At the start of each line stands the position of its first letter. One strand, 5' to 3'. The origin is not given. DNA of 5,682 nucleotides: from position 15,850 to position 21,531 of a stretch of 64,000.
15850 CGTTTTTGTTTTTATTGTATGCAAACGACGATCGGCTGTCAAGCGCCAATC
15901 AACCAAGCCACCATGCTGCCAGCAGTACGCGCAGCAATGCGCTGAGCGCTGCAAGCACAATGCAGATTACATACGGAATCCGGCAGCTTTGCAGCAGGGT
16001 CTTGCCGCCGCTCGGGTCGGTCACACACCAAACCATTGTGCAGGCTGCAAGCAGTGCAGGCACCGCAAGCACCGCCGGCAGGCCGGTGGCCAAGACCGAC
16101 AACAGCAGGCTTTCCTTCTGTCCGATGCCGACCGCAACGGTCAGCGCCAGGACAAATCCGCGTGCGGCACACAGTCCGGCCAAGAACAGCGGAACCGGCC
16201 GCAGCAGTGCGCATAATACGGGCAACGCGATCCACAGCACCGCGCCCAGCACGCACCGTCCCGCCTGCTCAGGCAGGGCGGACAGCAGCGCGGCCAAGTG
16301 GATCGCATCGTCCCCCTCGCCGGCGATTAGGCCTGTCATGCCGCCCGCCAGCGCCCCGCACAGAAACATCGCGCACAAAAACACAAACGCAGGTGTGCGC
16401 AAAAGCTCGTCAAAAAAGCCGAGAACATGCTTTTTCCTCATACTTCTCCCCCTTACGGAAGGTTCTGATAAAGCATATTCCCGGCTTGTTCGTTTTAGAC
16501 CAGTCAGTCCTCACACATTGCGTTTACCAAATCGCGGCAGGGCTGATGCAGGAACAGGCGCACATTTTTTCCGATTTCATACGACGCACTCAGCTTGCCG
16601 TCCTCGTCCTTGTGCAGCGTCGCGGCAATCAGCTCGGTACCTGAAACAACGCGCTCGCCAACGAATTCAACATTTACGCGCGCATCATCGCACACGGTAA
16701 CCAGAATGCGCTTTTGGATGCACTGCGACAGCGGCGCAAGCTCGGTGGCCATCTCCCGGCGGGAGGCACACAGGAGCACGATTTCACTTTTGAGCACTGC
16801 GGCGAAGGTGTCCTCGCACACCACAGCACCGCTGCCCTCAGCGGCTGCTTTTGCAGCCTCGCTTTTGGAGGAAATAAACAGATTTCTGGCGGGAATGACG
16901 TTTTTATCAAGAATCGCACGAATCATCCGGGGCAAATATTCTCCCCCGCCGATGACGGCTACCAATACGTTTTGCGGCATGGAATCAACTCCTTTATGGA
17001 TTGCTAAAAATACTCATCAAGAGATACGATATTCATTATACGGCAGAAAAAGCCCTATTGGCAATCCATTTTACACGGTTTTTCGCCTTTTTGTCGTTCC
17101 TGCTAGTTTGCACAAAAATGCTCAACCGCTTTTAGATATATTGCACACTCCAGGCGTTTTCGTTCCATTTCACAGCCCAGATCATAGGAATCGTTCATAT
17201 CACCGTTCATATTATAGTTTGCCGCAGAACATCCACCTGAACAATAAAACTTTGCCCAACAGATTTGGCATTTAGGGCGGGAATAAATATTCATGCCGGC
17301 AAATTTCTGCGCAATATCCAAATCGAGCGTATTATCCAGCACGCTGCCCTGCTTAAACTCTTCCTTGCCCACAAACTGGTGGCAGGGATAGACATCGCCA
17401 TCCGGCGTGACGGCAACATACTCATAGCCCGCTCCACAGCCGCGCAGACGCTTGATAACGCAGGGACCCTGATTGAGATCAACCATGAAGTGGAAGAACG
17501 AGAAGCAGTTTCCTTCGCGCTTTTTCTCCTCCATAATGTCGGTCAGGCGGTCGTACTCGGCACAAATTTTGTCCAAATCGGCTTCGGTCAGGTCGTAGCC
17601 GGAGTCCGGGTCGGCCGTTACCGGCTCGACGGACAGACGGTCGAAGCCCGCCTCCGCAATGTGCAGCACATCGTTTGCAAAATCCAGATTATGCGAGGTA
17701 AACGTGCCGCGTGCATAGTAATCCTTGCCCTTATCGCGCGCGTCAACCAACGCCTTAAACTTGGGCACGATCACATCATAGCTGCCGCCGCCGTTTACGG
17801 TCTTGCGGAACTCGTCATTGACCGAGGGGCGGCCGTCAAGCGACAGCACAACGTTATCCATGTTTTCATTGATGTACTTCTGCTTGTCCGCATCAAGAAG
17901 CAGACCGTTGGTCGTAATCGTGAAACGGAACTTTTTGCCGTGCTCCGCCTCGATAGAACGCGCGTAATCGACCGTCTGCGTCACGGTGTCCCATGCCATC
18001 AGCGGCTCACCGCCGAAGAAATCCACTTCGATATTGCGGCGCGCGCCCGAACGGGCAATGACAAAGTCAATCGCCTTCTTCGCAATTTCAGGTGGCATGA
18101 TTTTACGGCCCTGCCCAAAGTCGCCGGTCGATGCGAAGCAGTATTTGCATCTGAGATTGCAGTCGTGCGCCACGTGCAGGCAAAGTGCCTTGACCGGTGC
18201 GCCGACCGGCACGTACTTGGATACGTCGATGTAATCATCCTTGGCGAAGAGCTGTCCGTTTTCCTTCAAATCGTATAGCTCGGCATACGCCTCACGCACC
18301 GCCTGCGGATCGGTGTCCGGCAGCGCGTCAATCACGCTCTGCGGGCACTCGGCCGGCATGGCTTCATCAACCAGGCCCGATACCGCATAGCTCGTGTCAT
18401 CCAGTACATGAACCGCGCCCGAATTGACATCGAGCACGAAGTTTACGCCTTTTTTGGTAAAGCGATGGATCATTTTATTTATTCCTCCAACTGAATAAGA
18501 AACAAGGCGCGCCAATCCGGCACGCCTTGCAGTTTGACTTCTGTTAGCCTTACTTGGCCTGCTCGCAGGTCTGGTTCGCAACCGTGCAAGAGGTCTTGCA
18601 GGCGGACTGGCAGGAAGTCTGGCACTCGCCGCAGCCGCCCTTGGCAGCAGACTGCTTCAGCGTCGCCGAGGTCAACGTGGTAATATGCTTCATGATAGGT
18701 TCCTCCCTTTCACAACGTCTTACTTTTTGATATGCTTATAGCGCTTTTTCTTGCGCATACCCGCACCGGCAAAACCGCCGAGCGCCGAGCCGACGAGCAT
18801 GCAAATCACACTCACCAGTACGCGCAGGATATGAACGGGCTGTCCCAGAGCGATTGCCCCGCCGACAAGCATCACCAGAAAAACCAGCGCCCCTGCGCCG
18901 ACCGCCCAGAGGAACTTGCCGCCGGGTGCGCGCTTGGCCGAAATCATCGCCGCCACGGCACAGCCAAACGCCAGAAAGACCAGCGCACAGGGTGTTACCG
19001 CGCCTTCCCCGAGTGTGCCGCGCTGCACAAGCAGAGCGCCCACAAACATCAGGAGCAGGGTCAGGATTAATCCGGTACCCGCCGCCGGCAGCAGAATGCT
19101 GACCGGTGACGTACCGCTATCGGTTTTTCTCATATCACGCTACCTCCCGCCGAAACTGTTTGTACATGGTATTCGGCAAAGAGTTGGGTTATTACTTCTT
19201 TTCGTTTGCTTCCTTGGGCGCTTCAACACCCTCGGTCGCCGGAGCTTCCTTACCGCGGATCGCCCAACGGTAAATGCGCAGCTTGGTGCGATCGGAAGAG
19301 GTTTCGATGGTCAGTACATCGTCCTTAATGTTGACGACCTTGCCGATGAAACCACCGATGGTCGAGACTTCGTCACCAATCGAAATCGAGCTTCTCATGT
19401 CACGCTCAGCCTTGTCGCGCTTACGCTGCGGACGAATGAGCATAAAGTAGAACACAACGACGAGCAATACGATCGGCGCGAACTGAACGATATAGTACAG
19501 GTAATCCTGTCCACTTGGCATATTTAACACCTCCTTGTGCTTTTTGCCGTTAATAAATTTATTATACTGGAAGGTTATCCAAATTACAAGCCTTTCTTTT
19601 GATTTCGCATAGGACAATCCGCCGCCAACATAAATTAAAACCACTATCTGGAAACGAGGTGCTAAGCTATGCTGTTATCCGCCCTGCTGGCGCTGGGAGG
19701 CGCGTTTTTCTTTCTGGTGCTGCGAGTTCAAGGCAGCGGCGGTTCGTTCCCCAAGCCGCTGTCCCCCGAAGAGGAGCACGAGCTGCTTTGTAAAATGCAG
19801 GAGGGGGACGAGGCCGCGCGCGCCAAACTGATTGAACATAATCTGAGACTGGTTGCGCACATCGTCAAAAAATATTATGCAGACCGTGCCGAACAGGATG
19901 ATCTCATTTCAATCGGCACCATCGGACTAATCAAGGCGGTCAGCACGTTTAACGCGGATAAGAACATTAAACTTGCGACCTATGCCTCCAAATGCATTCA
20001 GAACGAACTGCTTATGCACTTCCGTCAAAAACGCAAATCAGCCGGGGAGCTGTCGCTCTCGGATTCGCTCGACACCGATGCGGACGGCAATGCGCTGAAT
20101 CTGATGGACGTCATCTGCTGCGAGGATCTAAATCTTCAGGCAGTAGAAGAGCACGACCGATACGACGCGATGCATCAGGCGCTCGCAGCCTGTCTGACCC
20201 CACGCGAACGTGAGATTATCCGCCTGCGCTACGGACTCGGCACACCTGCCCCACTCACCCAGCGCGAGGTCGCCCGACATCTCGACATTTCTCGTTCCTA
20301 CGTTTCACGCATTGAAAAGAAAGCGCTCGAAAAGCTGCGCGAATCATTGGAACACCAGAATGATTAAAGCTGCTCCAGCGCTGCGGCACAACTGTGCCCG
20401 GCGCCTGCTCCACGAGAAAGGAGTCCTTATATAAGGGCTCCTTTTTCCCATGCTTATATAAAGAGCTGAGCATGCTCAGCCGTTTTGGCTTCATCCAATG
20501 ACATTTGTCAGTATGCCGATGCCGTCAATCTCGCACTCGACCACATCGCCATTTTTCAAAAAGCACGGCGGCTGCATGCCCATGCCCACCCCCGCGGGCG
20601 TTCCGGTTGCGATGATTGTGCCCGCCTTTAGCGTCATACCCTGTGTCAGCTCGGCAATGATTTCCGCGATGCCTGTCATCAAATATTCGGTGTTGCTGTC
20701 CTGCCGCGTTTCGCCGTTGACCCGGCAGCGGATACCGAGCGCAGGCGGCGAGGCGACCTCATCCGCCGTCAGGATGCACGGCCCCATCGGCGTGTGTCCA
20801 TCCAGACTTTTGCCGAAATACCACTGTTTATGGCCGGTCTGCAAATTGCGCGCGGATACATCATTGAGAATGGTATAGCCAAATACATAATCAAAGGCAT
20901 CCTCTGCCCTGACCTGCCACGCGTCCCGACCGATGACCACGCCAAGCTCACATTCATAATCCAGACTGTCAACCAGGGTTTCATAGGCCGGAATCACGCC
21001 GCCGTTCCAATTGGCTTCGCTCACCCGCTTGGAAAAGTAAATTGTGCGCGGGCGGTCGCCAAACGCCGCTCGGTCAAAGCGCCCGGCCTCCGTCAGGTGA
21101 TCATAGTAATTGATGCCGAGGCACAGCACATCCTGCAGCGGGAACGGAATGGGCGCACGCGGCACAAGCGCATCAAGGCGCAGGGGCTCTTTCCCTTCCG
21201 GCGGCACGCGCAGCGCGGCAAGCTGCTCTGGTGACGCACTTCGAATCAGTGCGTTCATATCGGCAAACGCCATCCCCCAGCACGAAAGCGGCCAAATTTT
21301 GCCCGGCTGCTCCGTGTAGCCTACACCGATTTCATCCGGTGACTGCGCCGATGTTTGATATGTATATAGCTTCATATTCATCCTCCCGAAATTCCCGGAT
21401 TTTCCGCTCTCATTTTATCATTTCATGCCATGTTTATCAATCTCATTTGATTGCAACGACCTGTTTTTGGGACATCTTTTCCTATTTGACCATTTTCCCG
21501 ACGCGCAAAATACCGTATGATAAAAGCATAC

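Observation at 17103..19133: Unannotated SCIFF ranthipeptide precursor with its rSAM/SPASM maturase, embedded in the yajC neighbourhood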

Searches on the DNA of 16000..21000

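Call 23: search_rna_families(source=window, start=16000, end=21000, threshold=evalue, max_evalue=1)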
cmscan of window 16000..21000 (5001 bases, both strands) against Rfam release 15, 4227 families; matches with E-value up to 1: 1.
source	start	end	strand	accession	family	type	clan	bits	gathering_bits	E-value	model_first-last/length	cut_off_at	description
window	19044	19150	-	RF02690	BTH_s1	Gene; sRNA;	-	17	74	0.81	1-205/205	no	Burkholderia sRNA 1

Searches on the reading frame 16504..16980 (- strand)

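Call 9: search_protein_families(library=ncbifam, proteins=[window:16504-16980:-], max_evalue=0.00001)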
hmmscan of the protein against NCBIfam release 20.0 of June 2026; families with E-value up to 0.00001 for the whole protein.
window:16504-16980:- (158 aa): 0 families

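Call 22: search_protein_families(library=pfam, proteins=[window:16504-16980:-], max_evalue=0.01)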
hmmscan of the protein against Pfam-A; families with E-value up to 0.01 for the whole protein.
window:16504-16980:- (158 aa): 2 families
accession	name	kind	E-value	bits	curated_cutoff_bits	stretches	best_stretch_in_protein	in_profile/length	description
PF03807.23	F420_oxidored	-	0.00051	21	21.6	1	7-96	2-91/94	NADP oxidoreductase coenzyme F420-dependent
PF13241.12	NAD_binding_7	-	0.0038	18.2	22.1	1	6-100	9-95/104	Putative NAD(P)-binding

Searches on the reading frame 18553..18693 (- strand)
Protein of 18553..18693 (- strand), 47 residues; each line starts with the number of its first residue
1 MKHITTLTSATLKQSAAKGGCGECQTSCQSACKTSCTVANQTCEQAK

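Call 3: search_protein_families(library=ncbifam, proteins=[window:18553-18693:-], max_evalue=0.01)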
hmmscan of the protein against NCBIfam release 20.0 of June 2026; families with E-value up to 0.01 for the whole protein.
seq(47 aa): 1 family
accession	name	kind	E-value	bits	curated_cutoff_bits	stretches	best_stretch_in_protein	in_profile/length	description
TIGR03973.1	six_Cys_in_45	equivalog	1.3e-22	79.5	50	1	2-44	1-43/43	six-cysteine ranthipeptide SCIFF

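Call 4: search_protein_families(library=pfam, proteins=[window:18553-18693:-], max_evalue=0.01)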
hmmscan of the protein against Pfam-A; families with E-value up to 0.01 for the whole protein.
seq(47 aa): 1 family
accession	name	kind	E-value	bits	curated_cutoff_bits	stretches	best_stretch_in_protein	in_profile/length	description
PF13165.11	SCIFF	-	3.9e-23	81.5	27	1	2-45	1-44/44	Six-cysteine peptide SCIFF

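Call 20: search_solved_structures(query=window:18553-18693:-, show_alignments=2, max_evalue=1)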
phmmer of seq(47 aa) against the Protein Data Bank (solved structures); distinct sequences matched with E-value up to 1: 2.
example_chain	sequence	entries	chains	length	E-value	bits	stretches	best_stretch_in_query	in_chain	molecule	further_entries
5wgg_B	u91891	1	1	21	0.019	18.6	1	1-21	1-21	CteA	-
5d6s_A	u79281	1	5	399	0.077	16.8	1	18-43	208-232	Epoxyqueuosine reductase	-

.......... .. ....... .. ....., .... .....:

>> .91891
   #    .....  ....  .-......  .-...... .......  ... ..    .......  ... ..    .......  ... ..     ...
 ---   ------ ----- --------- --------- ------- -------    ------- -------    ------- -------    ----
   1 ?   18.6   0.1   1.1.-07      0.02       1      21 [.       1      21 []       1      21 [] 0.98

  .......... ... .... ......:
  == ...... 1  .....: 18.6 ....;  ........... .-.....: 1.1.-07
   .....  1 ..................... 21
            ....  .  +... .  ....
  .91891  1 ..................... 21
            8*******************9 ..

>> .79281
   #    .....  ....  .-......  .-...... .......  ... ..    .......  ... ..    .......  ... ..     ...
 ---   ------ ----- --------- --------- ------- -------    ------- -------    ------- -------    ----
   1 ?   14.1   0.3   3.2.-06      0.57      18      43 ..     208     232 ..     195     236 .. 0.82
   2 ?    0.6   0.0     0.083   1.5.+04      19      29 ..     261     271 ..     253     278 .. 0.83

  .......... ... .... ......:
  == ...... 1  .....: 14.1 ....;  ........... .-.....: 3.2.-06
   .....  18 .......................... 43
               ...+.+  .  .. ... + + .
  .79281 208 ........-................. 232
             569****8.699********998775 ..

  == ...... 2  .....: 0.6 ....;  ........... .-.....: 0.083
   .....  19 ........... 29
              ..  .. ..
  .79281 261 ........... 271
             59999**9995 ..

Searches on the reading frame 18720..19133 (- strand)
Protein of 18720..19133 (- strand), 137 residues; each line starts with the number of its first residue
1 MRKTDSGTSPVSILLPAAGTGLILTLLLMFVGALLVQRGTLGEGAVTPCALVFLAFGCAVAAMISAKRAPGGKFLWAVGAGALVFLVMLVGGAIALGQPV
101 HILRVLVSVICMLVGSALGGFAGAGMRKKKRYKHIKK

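Call 3: search_protein_families(library=ncbifam, proteins=[window:18720-19133:-], max_evalue=0.01)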
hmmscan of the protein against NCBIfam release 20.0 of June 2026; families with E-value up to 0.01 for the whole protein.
window:18720-19133:- (137 aa): 1 family
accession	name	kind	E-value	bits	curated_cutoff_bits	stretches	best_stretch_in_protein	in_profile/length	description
TIGR04086.1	TIGR04086_membr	hypoth_equivalog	1.2e-10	41.5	30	1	16-124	5-113/115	TIGR04086 family membrane protein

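Call 4: search_protein_families(library=pfam, proteins=[window:18720-19133:-], max_evalue=0.01)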
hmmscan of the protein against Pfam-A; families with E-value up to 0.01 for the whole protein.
window:18720-19133:- (137 aa): 1 family
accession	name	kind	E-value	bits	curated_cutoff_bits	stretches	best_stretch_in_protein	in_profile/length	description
PF12670.12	DUF3792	-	9.8e-13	48.7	31.3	1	13-123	4-115/115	Protein of unknown function (DUF3792)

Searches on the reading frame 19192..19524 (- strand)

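Call 3: search_protein_families(library=ncbifam, proteins=[window:19192-19524:-], max_evalue=0.01)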
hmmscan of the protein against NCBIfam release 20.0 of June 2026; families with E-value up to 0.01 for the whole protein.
window:19192-19524:- (110 aa): 3 families
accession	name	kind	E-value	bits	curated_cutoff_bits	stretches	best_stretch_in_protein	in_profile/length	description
TIGR00739.1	yajC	equivalog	5.5e-23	80.8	44.2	1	13-90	4-80/84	preprotein translocase subunit YajC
NF005100.0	PRK06531.1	equivalog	2.2e-05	24.3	129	1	17-70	5-60/121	preprotein translocase subunit YajC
NF041655.1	MM0924_fam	subfamily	0.0036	16.9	45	1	58-80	22-44/57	MM0924 family protein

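Call 4: search_protein_families(library=pfam, proteins=[window:19192-19524:-], max_evalue=0.01)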
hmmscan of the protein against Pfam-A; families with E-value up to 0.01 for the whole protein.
window:19192-19524:- (110 aa): 1 family
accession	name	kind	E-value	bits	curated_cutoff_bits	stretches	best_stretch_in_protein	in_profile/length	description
PF02699.20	YajC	-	3.9e-27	94.4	28.2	1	14-90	2-77/78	Preprotein translocase subunit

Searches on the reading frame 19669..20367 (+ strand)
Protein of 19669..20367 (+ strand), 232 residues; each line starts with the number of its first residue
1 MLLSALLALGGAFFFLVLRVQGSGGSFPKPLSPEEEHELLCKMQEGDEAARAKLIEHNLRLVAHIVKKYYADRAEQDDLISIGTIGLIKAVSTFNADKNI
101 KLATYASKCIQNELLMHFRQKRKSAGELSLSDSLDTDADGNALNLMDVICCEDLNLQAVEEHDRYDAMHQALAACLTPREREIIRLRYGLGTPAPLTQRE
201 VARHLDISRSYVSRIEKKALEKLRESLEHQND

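Call 9: search_protein_families(library=ncbifam, proteins=[window:19669-20367:+], max_evalue=0.00001)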
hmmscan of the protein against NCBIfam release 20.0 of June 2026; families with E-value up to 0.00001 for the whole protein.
window:19669-20367:+ (232 aa): 62 families (the best 25 are shown)
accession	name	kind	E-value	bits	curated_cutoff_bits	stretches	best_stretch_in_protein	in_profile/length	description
NF004471.0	PRK05803.1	subfamily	2.4e-82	275.7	252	1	4-230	7-231/235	RNA polymerase sporulation sigma factor SigK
TIGR02846.1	spore_sigmaK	equivalog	1.8e-78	263.2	298.65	1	11-227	11-226/227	RNA polymerase sporulation sigma factor SigK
NF006158.0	PRK08301.1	equivalog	3.7e-67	226.3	339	1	22-228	32-238/241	RNA polymerase sporulation sigma factor SigE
TIGR02835.1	spore_sigmaE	equivalog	1.9e-62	210.7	348.6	1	22-227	25-230/234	RNA polymerase sporulation sigma factor SigE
TIGR02937.1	sigma70-ECF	superfamily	4e-35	120.9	42.9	1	50-227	2-165/165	sigma-70 family RNA polymerase sigma factor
NF004052.0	PRK05572.1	subfamily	5.1e-32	111.4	311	2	31-120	14-103/252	SigF/SigG family RNA polymerase sporulation sigma factor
TIGR02980.1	SigBFG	subfamily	5.6e-32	111.3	234.35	2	48-122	2-76/227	SigB/SigF/SigG family RNA polymerase sigma factor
TIGR02885.1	spore_sigF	equivalog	4.2e-31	108.6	321.45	2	39-120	1-82/231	RNA polymerase sporulation sigma factor SigF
NF006071.0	PRK08215.1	equivalog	4.7e-31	108.3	372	2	31-122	19-110/258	RNA polymerase sporulation sigma factor SigG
TIGR02997.1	Sig70-cyanoRpoD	subfamily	2.3e-29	102.6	384.5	2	37-112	63-137/298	RNA polymerase sigma factor, RpoD/SigA family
NF041931.2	MzaA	equivalog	2.3e-28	99.5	800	2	35-111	462-537/726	MZA anti-phage system associated sigma-70 family RNA polymerase sigma factor MzaA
TIGR02394.1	rpoS_proteo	equivalog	2.5e-28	99.4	378.7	2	31-112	28-109/285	RNA polymerase sigma factor RpoS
TIGR02850.1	spore_sigG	equivalog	6.9e-28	97.8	457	2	31-122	16-107/254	RNA polymerase sporulation sigma factor SigG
NF006666.0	PRK09210.1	equivalog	6.8e-27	94.7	572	2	31-111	114-194/370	RNA polymerase sigma factor RpoD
NF004207.0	PRK05657.1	equivalog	1.7e-26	93.4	394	2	31-111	71-151/329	RNA polymerase sigma factor RpoS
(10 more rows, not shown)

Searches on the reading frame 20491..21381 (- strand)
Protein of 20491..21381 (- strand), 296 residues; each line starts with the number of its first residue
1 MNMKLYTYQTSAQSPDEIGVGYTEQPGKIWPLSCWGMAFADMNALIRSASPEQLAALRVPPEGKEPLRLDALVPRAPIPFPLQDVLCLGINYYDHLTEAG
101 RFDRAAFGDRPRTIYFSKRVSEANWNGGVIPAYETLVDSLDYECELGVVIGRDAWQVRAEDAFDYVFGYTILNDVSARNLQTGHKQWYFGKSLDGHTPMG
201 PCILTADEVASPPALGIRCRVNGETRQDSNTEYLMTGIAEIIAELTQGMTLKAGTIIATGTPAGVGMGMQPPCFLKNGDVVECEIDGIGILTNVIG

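Call 9: search_protein_families(library=ncbifam, proteins=[window:20491-21381:-], max_evalue=0.00001)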
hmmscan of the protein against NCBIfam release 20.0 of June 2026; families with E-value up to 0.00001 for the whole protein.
window:20491-21381:- (296 aa): 6 families
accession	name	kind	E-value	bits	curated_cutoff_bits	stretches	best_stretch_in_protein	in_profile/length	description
NF053535.1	DhyDRhmHlse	equivalog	3.3e-42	144.7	500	1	74-290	61-273/284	2,4-didehydro-3-deoxy-L-rhamnonate hydrolase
TIGR02303.1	HpaG-C-term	equivalog_domain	6.4e-39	133.9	276.4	1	80-295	40-242/245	4-hydroxyphenylacetate degradation bifunctional isomerase/decarboxylase, C-terminal subunit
NF009399.0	PRK12764.1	equivalog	1.7e-31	109.8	444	1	84-288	23-212/501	fumarylacetoacetate hydrolase family protein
NF011750.0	PRK15203.1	equivalog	2e-29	102.7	811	1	84-295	224-422/429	4-hydroxyphenylacetate degradation bifunctional isomerase/decarboxylase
TIGR02305.1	HpaG-N-term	equivalog_domain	2.2e-28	99.2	228.65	1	87-294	5-204/205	4-hydroxyphenylacetate degradation bifunctional isomerase/decarboxylase, N-terminal subunit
NF007967.0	PRK10691.1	equivalog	4.5e-23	81.7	201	1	79-295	13-219/219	fumarylacetoacetate hydrolase family protein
